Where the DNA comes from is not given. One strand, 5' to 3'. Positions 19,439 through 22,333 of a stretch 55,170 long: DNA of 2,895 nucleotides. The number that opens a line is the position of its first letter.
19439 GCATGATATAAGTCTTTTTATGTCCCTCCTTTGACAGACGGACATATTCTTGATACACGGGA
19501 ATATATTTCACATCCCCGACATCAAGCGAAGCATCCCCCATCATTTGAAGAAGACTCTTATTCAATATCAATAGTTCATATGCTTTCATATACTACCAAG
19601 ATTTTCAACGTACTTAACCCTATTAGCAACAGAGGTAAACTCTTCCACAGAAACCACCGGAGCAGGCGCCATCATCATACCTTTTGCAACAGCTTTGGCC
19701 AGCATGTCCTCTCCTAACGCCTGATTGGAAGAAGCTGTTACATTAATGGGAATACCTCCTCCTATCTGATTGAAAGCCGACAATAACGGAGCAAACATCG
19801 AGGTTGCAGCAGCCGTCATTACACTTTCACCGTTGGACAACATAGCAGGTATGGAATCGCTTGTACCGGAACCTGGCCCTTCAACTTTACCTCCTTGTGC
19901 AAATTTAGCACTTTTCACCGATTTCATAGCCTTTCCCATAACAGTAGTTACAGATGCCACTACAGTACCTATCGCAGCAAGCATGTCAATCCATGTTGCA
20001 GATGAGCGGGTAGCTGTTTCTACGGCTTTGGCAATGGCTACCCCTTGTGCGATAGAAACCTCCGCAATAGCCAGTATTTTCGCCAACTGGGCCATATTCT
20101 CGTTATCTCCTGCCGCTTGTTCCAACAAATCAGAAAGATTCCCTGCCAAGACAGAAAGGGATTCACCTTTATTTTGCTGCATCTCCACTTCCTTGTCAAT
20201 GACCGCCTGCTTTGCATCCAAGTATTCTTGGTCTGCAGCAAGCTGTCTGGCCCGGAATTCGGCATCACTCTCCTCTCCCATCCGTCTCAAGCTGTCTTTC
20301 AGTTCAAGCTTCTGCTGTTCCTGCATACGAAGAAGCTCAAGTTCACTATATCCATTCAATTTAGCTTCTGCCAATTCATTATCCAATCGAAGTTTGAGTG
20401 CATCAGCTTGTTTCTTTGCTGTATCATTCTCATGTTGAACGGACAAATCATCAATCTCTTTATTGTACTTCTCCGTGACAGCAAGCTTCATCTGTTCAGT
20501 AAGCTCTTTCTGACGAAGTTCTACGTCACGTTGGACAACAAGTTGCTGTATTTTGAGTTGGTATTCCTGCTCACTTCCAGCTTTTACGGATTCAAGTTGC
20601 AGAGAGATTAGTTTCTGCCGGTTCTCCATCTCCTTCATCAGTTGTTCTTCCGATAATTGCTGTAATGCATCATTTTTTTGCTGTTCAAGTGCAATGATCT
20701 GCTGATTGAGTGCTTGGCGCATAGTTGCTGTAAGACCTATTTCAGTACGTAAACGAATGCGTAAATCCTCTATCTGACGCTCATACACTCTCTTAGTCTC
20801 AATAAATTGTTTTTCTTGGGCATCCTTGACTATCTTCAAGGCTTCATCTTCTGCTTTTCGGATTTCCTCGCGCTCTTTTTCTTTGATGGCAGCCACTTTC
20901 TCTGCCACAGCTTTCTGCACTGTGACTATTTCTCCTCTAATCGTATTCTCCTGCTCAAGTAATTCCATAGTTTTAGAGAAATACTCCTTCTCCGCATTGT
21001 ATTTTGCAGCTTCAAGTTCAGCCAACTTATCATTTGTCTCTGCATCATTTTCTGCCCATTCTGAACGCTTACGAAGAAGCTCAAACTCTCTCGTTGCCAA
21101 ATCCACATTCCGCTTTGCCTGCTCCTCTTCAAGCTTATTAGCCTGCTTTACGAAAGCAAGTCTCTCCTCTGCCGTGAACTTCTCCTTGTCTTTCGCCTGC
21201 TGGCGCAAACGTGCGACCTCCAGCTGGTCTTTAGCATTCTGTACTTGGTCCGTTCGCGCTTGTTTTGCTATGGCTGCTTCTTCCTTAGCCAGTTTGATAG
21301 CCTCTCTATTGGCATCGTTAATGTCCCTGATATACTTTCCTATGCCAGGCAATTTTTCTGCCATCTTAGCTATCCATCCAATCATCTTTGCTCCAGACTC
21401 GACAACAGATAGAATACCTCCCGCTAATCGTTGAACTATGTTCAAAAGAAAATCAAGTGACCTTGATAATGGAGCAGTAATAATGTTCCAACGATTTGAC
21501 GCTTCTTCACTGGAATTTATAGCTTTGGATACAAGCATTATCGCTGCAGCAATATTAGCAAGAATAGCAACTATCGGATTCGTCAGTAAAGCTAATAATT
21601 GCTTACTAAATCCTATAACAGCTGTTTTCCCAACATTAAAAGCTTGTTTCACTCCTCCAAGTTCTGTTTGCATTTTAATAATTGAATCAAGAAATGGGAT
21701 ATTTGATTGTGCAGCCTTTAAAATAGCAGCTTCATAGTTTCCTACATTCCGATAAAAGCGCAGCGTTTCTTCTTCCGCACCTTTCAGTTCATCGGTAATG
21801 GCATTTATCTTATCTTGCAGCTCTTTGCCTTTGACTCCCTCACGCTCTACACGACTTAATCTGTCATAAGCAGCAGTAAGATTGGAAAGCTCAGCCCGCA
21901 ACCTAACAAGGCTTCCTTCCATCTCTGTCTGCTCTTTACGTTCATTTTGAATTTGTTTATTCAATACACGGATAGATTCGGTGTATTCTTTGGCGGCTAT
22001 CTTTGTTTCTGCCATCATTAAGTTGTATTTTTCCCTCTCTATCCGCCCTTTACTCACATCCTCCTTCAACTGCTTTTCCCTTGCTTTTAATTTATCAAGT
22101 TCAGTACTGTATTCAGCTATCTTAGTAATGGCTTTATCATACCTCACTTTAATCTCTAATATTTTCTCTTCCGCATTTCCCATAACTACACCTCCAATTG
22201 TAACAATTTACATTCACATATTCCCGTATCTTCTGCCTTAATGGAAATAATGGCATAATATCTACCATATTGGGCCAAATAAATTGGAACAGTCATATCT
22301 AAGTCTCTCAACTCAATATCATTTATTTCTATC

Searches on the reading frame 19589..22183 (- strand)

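Call 77: search_protein_families(library=phrogs, proteins=[window:19589-22183:-], max_evalue=0.00001)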
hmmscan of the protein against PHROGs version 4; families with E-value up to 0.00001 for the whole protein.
window:19589-22183:- (865 aa): 4 families
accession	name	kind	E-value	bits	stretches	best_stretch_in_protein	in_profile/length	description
phrog_37298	-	unknown function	8.8e-82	276.7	2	484-864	705-1087/1088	-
phrog_13338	-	unknown function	4.4e-08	32.8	1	688-795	713-818/903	-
phrog_6090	-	tail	5e-07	28.7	1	750-793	1086-1129/1853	tail length tape measure protein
phrog_11341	-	unknown function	2.6e-06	27.5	1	757-817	8-66/678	-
